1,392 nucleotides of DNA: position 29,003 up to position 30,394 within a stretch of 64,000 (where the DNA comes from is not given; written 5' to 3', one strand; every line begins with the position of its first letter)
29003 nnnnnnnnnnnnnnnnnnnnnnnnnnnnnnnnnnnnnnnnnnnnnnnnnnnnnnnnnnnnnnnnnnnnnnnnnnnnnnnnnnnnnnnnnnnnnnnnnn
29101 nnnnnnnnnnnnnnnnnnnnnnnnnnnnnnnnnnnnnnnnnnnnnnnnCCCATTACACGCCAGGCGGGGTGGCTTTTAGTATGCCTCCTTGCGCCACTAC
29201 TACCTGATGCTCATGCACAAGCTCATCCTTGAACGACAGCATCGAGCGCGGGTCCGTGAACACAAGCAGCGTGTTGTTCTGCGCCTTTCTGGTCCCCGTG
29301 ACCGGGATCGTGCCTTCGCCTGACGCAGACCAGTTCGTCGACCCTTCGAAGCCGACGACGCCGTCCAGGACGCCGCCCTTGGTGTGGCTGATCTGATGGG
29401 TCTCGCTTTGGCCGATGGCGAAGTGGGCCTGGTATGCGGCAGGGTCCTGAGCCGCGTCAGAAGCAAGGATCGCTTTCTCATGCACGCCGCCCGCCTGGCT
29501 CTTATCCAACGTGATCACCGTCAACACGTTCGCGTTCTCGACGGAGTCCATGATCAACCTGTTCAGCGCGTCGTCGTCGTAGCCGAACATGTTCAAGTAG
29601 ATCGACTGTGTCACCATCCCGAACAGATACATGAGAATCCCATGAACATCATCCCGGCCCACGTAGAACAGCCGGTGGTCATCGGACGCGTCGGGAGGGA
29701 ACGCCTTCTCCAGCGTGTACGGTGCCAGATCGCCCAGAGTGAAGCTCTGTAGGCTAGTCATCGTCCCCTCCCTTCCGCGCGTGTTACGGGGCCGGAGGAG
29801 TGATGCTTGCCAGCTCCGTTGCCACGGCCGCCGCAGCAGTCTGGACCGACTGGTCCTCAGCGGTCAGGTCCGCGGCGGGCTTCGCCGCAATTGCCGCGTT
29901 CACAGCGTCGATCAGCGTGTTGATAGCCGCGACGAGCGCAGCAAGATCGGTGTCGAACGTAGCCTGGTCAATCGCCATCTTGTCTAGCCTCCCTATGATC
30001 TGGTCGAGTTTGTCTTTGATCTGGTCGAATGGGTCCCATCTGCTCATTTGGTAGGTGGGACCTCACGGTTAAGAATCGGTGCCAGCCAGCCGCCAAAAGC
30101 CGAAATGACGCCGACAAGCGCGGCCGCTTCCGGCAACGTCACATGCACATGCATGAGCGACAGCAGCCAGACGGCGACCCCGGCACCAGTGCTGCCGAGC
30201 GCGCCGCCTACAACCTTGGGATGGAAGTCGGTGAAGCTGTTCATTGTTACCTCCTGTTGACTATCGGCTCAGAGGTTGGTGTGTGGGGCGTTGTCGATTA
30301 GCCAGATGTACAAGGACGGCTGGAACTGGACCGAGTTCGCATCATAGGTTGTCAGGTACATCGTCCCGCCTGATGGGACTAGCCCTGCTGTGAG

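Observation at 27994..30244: Lysis region at the strand switch contains a PLD-family HKD protein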

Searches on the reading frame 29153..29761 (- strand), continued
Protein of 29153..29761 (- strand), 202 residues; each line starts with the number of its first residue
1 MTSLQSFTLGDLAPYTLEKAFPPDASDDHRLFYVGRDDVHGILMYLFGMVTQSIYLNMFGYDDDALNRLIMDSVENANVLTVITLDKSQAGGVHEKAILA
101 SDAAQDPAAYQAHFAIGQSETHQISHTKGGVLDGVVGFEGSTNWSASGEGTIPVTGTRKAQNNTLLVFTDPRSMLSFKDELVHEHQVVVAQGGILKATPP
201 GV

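Call 68: search_protein_families(library=pfam, proteins=[P0333, P0347, P0255, P0303, P0300, P0319, P0322, P0263, P0249, P0308], max_evalue=0.01)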
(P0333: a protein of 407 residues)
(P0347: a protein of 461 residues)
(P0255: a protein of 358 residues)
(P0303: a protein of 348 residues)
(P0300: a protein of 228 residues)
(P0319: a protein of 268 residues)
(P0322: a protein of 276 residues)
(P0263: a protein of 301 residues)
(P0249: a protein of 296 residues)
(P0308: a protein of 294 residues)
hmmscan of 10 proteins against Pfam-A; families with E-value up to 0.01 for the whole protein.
P0333 (407 aa): 0 families

P0347 (461 aa): 1 family
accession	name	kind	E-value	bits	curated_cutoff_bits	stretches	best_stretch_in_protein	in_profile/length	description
PF13091.12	PLDc_2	-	3.4e-09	37.1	27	1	326-450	3-130/132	PLD-like domain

P0255 (358 aa): 0 families

P0303 (348 aa): 0 families

P0300 (228 aa): 1 family
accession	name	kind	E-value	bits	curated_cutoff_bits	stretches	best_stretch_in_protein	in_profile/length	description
PF13091.12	PLDc_2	-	2.2e-10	40.9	27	1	52-180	4-128/132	PLD-like domain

P0319 (268 aa): 1 family
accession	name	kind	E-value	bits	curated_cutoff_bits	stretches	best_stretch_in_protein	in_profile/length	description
PF13091.12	PLDc_2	-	1.4e-07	31.9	27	1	42-158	1-118/132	PLD-like domain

P0322 (276 aa): 1 family
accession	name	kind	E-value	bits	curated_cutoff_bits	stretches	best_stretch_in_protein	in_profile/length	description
PF13091.12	PLDc_2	-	6.7e-09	36.1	27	1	42-164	1-123/132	PLD-like domain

P0263 (301 aa): 0 families

P0249 (296 aa): 1 family
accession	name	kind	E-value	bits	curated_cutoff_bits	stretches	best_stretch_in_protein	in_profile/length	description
PF13091.12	PLDc_2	-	2.4e-05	24.6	27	1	118-219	5-104/132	PLD-like domain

P0308 (294 aa): 1 family
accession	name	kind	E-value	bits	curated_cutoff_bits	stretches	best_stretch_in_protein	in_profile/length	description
PF13091.12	PLDc_2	-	0.0002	21.6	27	1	209-238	76-104/132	PLD-like domain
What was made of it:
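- On PLD (HKD) superfamily: More distant relatives found with the family profile do pass, at 32-41 bits (call 68).
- Distant relatives pass the PF13091 cut-off (call 68).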

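Call 70: search_dna_similar(query=P0347, collection=phages, mode=protein, max_rows=25, max_evalue=0.001)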
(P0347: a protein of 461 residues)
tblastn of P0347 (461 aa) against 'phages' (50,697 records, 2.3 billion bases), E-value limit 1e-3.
Records with a match: 4; places in all: 4; records where one place covers at least 80% of the query: 0.
Best place of each record, by identity: <60% 4.
By first word of the organism name: Komagataeibacter 3; Caudoviricetes 1.
By host as written in the record: - 1; Komagataeibacter maltaceti NBRC 14815 1; Komagataeibacter xylinus NBRC 13773 1; Komagataeibacter xylinus NBRC 13772 1.
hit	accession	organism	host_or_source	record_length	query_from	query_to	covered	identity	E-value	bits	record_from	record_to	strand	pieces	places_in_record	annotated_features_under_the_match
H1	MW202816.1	Caudoviricetes sp.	Manatee Spring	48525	3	239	51%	32.0%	2e-27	122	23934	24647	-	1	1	cysteine protease and beta | N-acetylmuramoyl-L-alanine amidase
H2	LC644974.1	Komagataeibacter phage phiKM1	Komagataeibacter maltaceti NBRC 14815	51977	49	219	37%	31.1%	7e-6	55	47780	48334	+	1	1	hypothetical protein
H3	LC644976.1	Komagataeibacter phage phiKX2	Komagataeibacter xylinus NBRC 13773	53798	49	235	41%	28.2%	3e-5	53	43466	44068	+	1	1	hypothetical protein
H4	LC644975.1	Komagataeibacter phage phiKX1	Komagataeibacter xylinus NBRC 13772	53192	49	235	41%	28.2%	9e-5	51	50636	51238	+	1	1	hypothetical protein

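Call 72: get_annotated_region(hit=H1, flank=4000)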
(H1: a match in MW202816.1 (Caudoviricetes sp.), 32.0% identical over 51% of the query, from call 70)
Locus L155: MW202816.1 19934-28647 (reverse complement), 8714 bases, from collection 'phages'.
description: Myoviridae sp. isolate ctsHD2, complete genome.
organism: Caudoviricetes sp. (NCBI taxid 2832643)
taxonomy: Viruses; Duplodnaviria; Heunggongvirae; Uroviricota; Caudoviricetes
host: -; source: Manatee Spring; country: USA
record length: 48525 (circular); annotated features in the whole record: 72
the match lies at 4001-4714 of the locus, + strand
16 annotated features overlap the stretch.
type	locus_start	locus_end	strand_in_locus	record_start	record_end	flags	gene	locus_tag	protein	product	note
CDS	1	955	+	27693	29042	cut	-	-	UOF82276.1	baseplate wedge protein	-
CDS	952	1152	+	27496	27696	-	-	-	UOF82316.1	hypothetical protein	-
CDS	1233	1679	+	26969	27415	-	-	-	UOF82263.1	coil containing protein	-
CDS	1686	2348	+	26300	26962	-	-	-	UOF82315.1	hypothetical protein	-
CDS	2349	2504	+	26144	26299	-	-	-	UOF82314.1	hypothetical protein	-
CDS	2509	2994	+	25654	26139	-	-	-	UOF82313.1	hypothetical protein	-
CDS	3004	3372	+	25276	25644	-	-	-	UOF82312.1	hypothetical protein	-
CDS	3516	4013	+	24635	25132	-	-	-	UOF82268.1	N-acetylmuramoyl-L-alanine amidase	-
CDS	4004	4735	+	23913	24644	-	-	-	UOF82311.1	cysteine protease and beta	-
CDS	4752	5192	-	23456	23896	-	-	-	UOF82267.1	deoxycytidylate deaminase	-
CDS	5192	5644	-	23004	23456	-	-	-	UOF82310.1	hypothetical protein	-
CDS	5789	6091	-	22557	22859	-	-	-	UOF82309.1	hypothetical protein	-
CDS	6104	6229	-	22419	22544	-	-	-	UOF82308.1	hypothetical protein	-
CDS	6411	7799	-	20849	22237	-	-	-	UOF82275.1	archeal DNA polymerase iI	-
CDS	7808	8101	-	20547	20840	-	-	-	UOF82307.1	Zn-ribbon protein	-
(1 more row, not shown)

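Call 73: find_encoding_contigs(protein=P0347, flank=8000, max_places=4)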
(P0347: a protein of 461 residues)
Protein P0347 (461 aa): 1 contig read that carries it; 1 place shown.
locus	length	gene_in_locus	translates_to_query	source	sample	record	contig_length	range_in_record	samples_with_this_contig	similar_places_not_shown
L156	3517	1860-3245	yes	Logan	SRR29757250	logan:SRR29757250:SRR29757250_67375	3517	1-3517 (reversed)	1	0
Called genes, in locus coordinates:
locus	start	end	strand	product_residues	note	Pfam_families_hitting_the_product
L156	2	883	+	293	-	?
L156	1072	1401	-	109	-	-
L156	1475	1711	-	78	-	-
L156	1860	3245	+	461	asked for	PF13091:PLDc_2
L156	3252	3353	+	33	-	-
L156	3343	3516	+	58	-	?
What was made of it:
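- The fusion protein comes from a single 3.5-kb contig (call 73).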

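Call 79: find_encoding_contigs(protein=P0322, flank=6000, max_places=4)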
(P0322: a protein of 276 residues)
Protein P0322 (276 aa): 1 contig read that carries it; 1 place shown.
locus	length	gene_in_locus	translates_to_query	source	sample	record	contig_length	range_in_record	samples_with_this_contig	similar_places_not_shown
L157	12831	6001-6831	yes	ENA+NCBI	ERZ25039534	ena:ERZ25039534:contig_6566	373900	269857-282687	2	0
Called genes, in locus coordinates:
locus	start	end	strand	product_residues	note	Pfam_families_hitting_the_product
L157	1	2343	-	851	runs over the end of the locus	PF02515:CoA_transf_3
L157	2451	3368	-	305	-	-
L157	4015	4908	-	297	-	PF13560:HTH_31, PF01381:HTH_3, PF17765:MLTR_LBD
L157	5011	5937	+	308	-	PF00296:Bac_luciferase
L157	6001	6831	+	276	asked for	PF13091:PLDc_2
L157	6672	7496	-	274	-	PF13489:Methyltransf_23, PF01209:Ubie_methyltran, PF08241:Methyltransf_11, PF08242:Methyltransf_12, PF13649:Methyltransf_25, PF13847:Methyltransf_31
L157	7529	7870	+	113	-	PF06262:Zincin_1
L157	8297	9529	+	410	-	PF13808:DDE_Tnp_1_assoc, PF01609:DDE_Tnp_1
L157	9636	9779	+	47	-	-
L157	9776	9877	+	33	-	-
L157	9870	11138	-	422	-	-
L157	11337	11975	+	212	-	-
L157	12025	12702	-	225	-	PF05175:MTS, PF10294:Methyltransf_16, PF06325:PrmA, PF13649:Methyltransf_25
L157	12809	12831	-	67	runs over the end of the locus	PF00313:CSD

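Call 80: find_encoding_contigs(protein=P0300, flank=6000, max_places=4)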
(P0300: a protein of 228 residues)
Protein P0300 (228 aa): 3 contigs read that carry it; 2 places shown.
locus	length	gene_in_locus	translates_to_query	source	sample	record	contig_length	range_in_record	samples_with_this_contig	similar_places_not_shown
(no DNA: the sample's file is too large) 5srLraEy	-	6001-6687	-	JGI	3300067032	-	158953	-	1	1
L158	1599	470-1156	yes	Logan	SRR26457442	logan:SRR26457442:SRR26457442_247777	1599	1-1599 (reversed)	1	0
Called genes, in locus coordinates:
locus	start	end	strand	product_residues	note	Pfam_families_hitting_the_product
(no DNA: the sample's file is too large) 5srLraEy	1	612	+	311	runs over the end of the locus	PF00892:EamA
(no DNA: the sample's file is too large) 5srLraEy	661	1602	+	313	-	PF01068:DNA_ligase_A_M, PF04679:DNA_ligase_A_C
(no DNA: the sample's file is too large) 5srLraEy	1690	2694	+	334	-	PF02661:Fic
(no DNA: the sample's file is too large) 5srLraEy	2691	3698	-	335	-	PF21686:LigD_Prim-Pol, PF01896:DNA_primase_S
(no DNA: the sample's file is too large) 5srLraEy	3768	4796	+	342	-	PF02595:Gly_kinase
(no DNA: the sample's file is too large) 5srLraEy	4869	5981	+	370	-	PF01210:NAD_Gly3P_dh_N, PF07479:NAD_Gly3P_dh_C, PF20618:GPD_NAD_C_bact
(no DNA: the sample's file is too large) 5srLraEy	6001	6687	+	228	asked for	PF13091:PLDc_2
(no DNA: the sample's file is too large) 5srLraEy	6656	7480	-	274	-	PF00702:Hydrolase (faint), PF08282:Hydrolase_3 (faint)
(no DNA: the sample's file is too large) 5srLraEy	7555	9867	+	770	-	PF00270:DEAD, PF00271:Helicase_C, PF22982:WHD_HRQ1 (weak), PF09369:MZB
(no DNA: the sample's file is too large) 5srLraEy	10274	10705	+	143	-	PF01551:Peptidase_M23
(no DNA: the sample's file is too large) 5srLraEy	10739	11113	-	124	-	-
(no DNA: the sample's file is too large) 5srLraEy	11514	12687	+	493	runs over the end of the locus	PF13560:HTH_31, PF01381:HTH_3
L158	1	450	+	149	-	?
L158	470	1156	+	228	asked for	PF13091:PLDc_2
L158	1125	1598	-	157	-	?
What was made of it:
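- The relative P0300 lies 20 nt downstream of gpsA (call 80).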

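Call 83: search_dna_similar(query=window:29153-29761:-, collection=plasmids, mode=protein, max_rows=15, max_evalue=0.001)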
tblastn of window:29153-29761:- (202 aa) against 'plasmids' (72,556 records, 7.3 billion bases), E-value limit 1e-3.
No match.

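Call 91: find_encoding_contigs(protein=P0108, flank=7000, max_places=2)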
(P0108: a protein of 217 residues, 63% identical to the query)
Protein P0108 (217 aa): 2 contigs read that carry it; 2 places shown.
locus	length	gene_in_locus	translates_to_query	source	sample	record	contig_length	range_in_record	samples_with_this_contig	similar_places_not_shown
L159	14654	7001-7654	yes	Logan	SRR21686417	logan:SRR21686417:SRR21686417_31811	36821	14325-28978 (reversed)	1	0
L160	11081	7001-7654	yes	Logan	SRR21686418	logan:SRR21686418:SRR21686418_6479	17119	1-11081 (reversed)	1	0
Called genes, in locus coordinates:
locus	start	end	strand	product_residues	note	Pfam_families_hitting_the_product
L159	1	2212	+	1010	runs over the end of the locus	-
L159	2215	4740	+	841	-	PF14312:FG-GAP_2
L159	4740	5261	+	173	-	-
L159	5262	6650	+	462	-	-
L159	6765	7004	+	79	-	-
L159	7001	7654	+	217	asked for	-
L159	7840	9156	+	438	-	-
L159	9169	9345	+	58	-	-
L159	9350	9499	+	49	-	-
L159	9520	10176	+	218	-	-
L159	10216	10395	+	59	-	-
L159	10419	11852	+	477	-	-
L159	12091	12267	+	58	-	-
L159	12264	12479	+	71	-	-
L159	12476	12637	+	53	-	-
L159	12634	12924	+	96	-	-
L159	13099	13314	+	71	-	-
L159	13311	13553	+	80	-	-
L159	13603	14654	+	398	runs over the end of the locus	PF00149:Metallophos (weak)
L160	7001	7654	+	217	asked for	-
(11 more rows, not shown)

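Call 92: find_encoding_contigs(protein=P0003, flank=7000, max_places=2)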
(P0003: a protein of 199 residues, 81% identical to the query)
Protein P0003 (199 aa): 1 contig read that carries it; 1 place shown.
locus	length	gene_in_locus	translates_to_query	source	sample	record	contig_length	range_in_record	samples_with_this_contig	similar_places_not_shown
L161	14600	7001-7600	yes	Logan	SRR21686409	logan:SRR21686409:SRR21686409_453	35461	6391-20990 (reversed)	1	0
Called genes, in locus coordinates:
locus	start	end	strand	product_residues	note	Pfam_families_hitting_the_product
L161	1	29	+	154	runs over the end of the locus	-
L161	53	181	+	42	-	-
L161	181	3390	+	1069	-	-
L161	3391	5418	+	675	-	-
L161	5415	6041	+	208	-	-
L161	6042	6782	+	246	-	-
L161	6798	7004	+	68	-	-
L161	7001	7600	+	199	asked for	-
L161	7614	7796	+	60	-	-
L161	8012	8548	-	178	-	-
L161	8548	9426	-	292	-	PF01145:Band_7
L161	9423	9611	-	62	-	-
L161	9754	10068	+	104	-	-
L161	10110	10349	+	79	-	-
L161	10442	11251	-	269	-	-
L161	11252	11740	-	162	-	-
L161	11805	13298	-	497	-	PF25199:nSTAND_NTPase5 (weak), PF00004:AAA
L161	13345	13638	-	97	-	-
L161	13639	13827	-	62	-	-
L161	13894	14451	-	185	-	-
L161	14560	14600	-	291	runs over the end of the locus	PF20188:DUF6551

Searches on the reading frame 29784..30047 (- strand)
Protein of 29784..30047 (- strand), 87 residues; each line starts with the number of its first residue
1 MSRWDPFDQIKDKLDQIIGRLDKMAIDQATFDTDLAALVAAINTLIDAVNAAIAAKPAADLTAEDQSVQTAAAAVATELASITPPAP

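Call 3: search_protein_families(library=pfam, proteins=[window:29784-30047:-], max_evalue=0.1)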
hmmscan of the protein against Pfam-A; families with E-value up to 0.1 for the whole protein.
window:29784-30047:- (87 aa): 2 families
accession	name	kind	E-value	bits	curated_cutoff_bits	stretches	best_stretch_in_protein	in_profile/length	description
PF05227.19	CHASE3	-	0.077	13.3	28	1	5-75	42-112/138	CHASE3 domain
PF04108.17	ATG17_like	-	0.098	12.6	43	0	8-80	119-186/355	Autophagy protein ATG17-like domain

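Call 4: search_protein_families(library=phrogs, proteins=[window:29784-30047:-], max_evalue=0.01)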
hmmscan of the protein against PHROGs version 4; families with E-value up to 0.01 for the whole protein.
window:29784-30047:- (87 aa): 0 families

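Call 40: search_protein_families(library=ncbifam, proteins=[window:29784-30047:-], max_evalue=0.1)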
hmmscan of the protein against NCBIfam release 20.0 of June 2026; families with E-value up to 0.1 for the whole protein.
window:29784-30047:- (87 aa): 0 families
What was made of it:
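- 29784..30047 (-): 87-aa Ala-rich, acidic, helical protein of unknown role. Its start overlaps the stop of the 66-aa gene (ATGA). No significant family hit (calls 3, 4, 40).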

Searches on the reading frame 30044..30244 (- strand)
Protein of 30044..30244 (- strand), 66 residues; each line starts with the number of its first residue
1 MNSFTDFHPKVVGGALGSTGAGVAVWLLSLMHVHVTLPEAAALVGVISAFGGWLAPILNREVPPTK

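Call 3: search_protein_families(library=pfam, proteins=[window:30044-30244:-], max_evalue=0.1)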
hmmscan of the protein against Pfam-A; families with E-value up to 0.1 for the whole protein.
window:30044-30244:- (66 aa): 1 family
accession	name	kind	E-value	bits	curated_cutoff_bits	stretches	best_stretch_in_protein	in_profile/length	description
PF14984.11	CD24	-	0.077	13.7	27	0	10-33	29-51/52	CD24 protein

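Call 4: search_protein_families(library=phrogs, proteins=[window:30044-30244:-], max_evalue=0.01)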
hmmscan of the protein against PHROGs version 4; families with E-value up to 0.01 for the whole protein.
window:30044-30244:- (66 aa): 1 family
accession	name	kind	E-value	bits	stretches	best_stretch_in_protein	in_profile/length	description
phrog_9284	-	lysis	0.0022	18.8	1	9-60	7-58/69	holin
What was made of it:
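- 30044..30244 (-): 66-aa holin-like protein with two hydrophobic segments and a strong Shine-Dalgarno sequence (AGGAGG). phrog_9284 'holin', E = 0.002 (call 4).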

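Call 40: search_protein_families(library=ncbifam, proteins=[window:30044-30244:-], max_evalue=0.1)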
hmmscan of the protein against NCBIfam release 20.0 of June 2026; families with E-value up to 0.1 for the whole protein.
window:30044-30244:- (66 aa): 0 families
